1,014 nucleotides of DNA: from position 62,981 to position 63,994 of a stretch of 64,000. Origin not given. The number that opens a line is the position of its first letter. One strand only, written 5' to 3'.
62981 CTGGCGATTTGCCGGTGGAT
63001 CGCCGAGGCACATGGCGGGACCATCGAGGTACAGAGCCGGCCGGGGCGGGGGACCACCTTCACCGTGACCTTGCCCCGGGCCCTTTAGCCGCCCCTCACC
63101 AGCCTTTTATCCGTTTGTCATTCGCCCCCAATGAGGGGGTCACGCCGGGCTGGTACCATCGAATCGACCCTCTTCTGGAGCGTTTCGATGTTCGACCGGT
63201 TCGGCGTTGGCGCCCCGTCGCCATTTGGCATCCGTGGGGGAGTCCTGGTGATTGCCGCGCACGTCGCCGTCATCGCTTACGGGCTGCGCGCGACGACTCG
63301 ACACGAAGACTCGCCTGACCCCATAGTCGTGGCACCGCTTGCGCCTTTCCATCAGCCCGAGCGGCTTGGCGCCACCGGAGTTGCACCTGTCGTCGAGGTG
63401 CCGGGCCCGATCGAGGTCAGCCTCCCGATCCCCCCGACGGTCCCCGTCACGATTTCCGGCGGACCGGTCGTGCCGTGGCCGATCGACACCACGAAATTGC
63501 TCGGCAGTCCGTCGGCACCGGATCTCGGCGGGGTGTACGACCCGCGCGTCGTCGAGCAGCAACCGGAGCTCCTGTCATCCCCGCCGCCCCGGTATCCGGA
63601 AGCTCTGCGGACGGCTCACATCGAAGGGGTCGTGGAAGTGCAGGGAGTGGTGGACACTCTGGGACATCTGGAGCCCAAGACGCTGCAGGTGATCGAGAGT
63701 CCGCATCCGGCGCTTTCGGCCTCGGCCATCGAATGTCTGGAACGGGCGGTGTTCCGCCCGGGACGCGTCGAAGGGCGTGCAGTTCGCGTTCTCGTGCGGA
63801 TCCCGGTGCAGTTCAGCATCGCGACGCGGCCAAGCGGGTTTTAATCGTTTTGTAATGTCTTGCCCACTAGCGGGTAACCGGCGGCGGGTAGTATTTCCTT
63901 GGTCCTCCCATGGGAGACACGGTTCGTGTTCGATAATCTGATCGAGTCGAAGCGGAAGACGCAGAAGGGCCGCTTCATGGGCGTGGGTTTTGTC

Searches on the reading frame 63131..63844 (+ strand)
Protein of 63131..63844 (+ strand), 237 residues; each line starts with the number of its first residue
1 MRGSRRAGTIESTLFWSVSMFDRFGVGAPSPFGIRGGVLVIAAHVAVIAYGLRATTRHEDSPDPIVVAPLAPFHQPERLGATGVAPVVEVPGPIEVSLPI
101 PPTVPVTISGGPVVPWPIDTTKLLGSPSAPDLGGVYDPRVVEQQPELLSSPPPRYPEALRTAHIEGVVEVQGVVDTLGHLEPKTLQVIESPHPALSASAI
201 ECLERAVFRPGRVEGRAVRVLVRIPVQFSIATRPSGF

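Call 27: find_encoding_contigs(protein=window:63131-63844:+, flank=10000, max_places=2)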
Protein window:63131-63844:+ (237 aa): no gene with exactly this product is on record in the collection.
